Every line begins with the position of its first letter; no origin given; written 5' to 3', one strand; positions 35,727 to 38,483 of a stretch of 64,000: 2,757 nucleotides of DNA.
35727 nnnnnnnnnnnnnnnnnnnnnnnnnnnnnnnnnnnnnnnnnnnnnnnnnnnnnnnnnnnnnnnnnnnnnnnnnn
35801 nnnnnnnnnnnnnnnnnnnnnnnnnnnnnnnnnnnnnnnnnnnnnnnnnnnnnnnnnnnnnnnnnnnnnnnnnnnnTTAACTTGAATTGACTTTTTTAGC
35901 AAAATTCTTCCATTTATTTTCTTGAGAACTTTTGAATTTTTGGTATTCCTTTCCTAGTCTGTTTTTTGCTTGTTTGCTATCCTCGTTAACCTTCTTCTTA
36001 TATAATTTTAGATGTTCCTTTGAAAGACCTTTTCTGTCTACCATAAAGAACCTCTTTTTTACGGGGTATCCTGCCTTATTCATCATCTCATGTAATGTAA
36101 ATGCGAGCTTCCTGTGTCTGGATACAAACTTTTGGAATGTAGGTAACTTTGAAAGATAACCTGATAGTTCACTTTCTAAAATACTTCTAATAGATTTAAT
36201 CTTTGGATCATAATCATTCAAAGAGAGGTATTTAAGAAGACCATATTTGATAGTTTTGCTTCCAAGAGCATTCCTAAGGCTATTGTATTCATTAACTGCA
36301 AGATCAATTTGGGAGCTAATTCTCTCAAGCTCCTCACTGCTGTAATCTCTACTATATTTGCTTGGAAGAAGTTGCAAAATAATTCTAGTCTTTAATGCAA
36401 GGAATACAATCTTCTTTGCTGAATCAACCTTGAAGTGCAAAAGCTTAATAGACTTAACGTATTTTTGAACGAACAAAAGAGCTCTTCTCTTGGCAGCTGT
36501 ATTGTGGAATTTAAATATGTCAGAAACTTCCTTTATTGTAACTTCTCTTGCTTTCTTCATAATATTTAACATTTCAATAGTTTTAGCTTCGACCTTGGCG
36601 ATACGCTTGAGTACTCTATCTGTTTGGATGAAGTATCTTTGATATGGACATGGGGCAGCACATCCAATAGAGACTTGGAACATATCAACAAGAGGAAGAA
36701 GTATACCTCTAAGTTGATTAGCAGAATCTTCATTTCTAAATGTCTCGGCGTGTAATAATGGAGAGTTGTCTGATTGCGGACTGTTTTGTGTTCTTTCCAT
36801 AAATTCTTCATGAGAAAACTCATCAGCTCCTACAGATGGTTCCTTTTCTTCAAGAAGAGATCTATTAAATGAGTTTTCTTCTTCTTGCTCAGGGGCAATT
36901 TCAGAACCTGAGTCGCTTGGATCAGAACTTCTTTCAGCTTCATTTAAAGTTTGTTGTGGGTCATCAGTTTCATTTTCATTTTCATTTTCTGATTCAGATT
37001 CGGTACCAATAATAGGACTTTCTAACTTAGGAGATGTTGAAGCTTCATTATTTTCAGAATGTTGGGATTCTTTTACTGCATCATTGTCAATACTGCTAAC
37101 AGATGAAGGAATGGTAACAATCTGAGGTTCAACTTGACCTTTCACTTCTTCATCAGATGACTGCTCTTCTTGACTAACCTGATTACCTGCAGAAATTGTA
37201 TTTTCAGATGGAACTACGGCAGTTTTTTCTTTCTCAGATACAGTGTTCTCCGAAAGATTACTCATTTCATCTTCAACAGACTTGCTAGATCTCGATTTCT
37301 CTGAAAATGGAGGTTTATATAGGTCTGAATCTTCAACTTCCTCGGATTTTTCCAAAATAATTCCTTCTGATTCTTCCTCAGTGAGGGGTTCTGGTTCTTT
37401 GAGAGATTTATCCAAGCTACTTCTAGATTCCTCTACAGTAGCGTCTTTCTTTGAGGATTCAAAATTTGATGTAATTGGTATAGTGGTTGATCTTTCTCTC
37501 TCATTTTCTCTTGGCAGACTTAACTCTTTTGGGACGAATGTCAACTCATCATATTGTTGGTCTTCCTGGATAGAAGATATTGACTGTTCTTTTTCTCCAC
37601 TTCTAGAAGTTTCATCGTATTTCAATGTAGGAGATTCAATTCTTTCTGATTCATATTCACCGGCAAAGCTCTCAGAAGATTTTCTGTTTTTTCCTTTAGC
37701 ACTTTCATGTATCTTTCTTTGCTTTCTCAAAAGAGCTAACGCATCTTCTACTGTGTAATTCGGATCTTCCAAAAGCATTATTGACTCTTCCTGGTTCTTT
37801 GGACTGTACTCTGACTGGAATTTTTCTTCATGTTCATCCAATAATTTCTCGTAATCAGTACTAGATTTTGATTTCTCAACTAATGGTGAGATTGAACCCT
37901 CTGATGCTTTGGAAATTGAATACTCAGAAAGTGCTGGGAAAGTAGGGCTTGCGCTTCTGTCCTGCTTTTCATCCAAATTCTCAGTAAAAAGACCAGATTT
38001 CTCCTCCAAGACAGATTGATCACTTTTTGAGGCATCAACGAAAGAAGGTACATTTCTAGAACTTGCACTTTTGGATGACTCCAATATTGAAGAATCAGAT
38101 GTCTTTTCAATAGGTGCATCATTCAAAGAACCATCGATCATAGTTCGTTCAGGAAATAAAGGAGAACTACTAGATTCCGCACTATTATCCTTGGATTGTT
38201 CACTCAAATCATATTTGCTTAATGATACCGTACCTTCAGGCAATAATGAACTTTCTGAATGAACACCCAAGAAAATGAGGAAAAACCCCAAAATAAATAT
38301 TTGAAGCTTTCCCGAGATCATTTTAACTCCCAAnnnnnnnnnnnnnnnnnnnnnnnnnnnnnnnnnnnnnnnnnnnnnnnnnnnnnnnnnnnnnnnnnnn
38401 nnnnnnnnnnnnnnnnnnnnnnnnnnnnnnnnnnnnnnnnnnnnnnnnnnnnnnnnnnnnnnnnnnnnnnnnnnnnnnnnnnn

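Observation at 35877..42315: Tandem pair of large secreted acidic proteins sharing a C-terminal domain, apparent paralogs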

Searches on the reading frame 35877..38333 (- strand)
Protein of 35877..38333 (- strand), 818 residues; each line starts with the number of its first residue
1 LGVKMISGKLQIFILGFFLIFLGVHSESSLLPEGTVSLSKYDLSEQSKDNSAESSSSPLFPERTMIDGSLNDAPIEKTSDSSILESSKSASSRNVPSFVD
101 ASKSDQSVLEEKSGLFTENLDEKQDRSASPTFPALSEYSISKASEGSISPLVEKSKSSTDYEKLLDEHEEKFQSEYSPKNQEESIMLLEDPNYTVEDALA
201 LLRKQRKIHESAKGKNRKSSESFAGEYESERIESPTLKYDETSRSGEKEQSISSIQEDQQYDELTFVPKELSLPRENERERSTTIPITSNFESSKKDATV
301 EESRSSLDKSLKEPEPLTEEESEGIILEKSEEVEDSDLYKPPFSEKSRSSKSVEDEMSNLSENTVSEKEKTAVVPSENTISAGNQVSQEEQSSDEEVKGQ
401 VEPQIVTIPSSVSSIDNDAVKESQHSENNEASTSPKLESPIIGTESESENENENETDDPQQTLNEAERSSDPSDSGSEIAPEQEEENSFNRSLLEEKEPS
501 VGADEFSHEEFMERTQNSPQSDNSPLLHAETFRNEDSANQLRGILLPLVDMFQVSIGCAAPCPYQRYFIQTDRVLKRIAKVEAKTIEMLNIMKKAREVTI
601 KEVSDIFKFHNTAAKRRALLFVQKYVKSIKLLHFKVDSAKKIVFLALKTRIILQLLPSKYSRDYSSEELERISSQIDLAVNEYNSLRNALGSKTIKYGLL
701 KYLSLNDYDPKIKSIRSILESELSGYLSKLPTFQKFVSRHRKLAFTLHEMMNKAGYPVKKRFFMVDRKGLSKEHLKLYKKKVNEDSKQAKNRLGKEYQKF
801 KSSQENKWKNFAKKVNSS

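Call 4: search_protein_families(library=pfam, proteins=[window:35877-38333:-], max_evalue=1)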
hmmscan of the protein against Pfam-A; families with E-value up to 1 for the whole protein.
window:35877-38333:- (818 aa): 0 families

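Call 6: find_homologous_proteins(query=window:35877-38333:-)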
Query window:35877-38333:- (818 aa): 7 proteins with E <= 0.001 among 8000 candidates.
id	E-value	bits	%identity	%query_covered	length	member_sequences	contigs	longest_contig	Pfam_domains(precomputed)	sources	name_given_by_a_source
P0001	0.0e+0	1693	100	100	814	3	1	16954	-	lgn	-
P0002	0.0e+0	1580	93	99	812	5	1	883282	-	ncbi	ncbi:ATRX [Cryptosporidium hominis]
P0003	0.0e+0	1443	85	100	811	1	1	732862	-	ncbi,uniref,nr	ncbi:hypothetical protein CmeUKMEL1_01575 [Cryptosporidium meleagridis]|uniref:Uncharacterized prote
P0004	0.0e+0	1441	85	100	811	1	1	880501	-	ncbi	ncbi:putative signal peptide-containing protein [Cryptosporidium meleagridis]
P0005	0.0e+0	1221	75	100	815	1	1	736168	-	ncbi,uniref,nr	ncbi:transcription regulator [Cryptosporidium sp. chipmunk genotype I]|uniref:transcription regulato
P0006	4.6e-209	715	50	99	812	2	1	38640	-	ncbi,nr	ncbi:hypothetical protein OIY81_2743 [Cryptosporidium canis]|nr:hypothetical protein OIY81_2743 [Cry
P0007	8.7e-205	701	49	99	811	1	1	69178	-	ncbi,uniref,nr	ncbi:hypothetical protein OJ253_2734 [Cryptosporidium canis]|uniref:Uncharacterized protein n=1 Tax=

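Call 11: list_cluster_members(proteins=[P0002, P0008, P0001])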
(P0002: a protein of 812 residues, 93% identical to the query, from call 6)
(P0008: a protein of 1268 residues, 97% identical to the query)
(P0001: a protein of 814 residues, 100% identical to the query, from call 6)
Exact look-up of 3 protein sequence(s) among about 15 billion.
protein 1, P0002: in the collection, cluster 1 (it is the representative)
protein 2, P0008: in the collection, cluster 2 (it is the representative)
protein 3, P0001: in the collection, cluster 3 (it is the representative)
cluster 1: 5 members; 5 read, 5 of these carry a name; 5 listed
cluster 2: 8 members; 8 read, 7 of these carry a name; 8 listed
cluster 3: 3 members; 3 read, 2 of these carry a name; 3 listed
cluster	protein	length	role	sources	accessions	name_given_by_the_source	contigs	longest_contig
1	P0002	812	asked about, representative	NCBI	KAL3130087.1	ATRX [Cryptosporidium hominis]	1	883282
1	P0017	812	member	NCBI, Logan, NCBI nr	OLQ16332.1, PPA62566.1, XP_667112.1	hypothetical protein ChUKH1_11790 [Cryptosporidium hominis] | hypothetical protein [Cryptosporidium hominis TU502]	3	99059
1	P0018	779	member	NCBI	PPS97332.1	Uncharacterized protein GY17_00001393, partial [Cryptosporidium hominis]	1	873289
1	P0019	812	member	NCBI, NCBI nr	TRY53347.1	putative signal peptide-containing protein [Cryptosporidium tyzzeri]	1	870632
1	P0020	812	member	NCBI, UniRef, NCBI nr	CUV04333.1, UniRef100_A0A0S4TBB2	unnamed protein product [Cryptosporidium hominis] | Uncharacterized protein n=1 Tax=Cryptosporidium hominis TaxID=237895 ...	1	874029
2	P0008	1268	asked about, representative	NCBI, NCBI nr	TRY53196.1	Uncharacterized protein CTYZ_00003977 [Cryptosporidium tyzzeri]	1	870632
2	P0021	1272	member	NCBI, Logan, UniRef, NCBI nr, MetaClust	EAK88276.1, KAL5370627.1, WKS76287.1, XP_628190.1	hypothetical protein [Cryptosporidium parvum Iowa II] | Uncharacterized protein n=1 Tax=Cryptosporidium parvum (strain Iowa II) TaxID=353152 ... | status=active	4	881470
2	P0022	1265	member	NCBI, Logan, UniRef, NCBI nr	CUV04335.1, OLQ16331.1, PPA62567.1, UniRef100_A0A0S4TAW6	unnamed protein product [Cryptosporidium hominis] | Uncharacterized protein n=2 Tax=Cryptosporidium hominis TaxID=237895 ... | hypothetical protein ChTU502y2012_376g0035 [Cryptosporidium hominis]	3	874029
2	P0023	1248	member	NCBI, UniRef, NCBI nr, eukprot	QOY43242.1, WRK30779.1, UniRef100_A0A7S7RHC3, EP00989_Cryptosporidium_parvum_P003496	Uncharacterized protein cpbgf_1003800 [Cryptosporidium parvum] | Uncharacterized protein n=1 Tax=Cryptosporidium parvum TaxID=5807 RepID=A0A7S7RHC3_CRYPV | Uncharacterized protein CPATCC_0035470 [Cryptosporidium parvum]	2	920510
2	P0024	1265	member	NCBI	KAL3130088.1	signal peptide-containing protein [Cryptosporidium hominis]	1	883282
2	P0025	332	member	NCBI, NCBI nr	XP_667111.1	hypothetical protein [Cryptosporidium hominis TU502]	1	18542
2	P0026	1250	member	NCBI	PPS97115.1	Uncharacterized protein GY17_00001394, partial [Cryptosporidium hominis]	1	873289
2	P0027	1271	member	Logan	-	-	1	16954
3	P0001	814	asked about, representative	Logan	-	-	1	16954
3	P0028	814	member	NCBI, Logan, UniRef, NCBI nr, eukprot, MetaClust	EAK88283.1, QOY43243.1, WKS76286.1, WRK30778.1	domain KOG1015, transcription regulator XNP/ATRX, DEAD-box superfamily, signal peptide ... | QOY43243.1 hypothetical protein CPATCC_000012 [Cryptosporidium parvum] | status=active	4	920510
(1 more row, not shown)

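Call 78: find_encoding_contigs(protein=P0001, flank=3000, max_places=4)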
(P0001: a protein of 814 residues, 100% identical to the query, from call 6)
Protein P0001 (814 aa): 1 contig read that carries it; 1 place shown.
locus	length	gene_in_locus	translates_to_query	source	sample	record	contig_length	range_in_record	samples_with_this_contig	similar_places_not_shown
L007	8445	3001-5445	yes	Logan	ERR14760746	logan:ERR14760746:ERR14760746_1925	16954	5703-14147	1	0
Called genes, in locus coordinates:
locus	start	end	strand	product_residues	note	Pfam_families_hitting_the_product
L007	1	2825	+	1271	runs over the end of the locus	-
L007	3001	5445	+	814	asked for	-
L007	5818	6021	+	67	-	-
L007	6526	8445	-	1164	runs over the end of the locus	-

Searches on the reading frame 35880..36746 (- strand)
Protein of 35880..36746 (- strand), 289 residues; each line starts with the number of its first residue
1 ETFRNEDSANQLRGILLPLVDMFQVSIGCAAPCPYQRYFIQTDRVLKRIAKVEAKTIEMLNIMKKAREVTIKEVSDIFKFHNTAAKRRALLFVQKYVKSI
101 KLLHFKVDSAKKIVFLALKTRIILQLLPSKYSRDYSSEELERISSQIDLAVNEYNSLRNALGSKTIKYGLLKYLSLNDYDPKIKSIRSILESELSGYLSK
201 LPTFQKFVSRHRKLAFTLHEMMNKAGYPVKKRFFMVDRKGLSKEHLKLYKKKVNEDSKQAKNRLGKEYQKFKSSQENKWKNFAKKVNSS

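Call 41: search_protein_representatives(alignment_id=A3)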
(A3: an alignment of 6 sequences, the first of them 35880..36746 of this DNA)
Query: 6 sequences, 289 profile positions. Proteins with E-value up to 0.001 (for the whole library): 7; up to 1e-10: 6; up to 1e-30: 6. The best 7 are listed.
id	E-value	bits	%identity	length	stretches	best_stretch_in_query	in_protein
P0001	2.7e-180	614.8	-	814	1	1-289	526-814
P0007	4.0e-175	597.8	-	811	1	1-289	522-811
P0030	7.7e-153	524.7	-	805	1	1-288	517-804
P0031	3.5e-136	470.0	-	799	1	2-287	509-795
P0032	1.3e-120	418.9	-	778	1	5-287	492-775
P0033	3.9e-63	230.2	-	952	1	9-285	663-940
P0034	6.0e-07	45.8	-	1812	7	56-109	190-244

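Call 45: predict_structure(alignment_id=A3)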
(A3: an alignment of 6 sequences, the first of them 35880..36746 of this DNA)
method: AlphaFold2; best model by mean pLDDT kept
length: 289 residues; sequences in the alignment: 6
mean_pLDDT: 58.3   pTM: 0.49
mean pLDDT of the five models: 58.3, 54.5, 54.5, 52.9, 51.1
residues with pLDDT >= 90: 0; 70-90: 50; 50-70: 163; < 50: 76
segments of 3 or more residues with pLDDT < 50: 1-12, 21-33, 77-81, 124-133, 162-178, 233-241, 286-289
pLDDT, mean of each block of 10 residues (from residue 1): 42 50 42 53 63 75 75 53 61 74 69 60 48 50 54 57 43 42 58 68 64 66 64 47 54 67 71 70 50
secondary structure, 60 per line:
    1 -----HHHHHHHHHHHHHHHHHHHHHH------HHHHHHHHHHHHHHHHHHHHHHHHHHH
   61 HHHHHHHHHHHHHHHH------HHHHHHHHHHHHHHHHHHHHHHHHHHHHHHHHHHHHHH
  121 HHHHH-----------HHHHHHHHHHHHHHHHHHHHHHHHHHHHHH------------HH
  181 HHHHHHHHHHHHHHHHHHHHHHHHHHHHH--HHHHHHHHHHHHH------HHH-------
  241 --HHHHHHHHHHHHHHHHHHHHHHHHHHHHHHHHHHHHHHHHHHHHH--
elements in order: H6-27 H34-76 H83-125 H137-166 H179-209 H212-224 H243-287

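Call 57: search_solved_structures(query=A5, max_evalue=1)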
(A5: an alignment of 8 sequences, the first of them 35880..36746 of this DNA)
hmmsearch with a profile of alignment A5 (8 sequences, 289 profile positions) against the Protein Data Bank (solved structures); distinct sequences matched with E-value up to 1: 2.
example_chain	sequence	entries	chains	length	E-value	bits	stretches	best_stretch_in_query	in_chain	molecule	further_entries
6fvb_A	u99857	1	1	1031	0.013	18.2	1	121-211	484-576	Importin beta-like protein KAP120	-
1s6y_A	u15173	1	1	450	0.62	12.7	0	32-48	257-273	6-phospho-beta-glucosidase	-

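Call 58: list_cluster_members(proteins=[P0030, P0031, P0032, P0033, P0034])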
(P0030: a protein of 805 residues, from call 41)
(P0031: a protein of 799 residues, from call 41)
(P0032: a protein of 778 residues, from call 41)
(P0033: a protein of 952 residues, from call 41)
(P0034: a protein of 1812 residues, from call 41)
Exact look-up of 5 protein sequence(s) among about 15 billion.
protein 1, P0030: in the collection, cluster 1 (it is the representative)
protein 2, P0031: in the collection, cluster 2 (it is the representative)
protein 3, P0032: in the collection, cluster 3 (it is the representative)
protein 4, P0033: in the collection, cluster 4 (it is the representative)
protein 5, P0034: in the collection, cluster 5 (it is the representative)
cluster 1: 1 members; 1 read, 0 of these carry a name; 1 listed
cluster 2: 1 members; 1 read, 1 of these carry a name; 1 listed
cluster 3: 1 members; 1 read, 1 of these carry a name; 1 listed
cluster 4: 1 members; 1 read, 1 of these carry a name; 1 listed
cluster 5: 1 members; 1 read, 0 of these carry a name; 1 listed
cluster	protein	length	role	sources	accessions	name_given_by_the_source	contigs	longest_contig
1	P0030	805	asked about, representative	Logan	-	-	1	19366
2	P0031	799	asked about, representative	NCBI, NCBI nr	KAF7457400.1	transcription regulator XNP/ATRX, DEAD-box superfamily [Cryptosporidium felis]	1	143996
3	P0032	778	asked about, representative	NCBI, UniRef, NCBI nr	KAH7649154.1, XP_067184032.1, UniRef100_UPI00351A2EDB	hypothetical protein FG379_003719 [Cryptosporidium bovis] | uncharacterized protein n=1 Tax=Cryptosporidium bovis TaxID=310047 RepID=UPI00351A2EDB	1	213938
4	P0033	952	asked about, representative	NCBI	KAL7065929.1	hypothetical protein ACR3K2_36280 [Cryptosporidium serpentis]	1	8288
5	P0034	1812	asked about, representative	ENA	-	-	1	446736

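Call 60: find_encoding_contigs(protein=P0033, flank=10000, max_places=2)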
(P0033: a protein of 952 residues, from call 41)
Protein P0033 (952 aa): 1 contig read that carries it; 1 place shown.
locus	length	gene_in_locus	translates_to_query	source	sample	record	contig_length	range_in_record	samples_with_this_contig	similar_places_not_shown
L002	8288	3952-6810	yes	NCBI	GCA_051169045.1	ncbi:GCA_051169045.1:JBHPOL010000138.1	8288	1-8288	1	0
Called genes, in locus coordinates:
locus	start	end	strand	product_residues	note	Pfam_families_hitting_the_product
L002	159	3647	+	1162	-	-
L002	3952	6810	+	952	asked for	-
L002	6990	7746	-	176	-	-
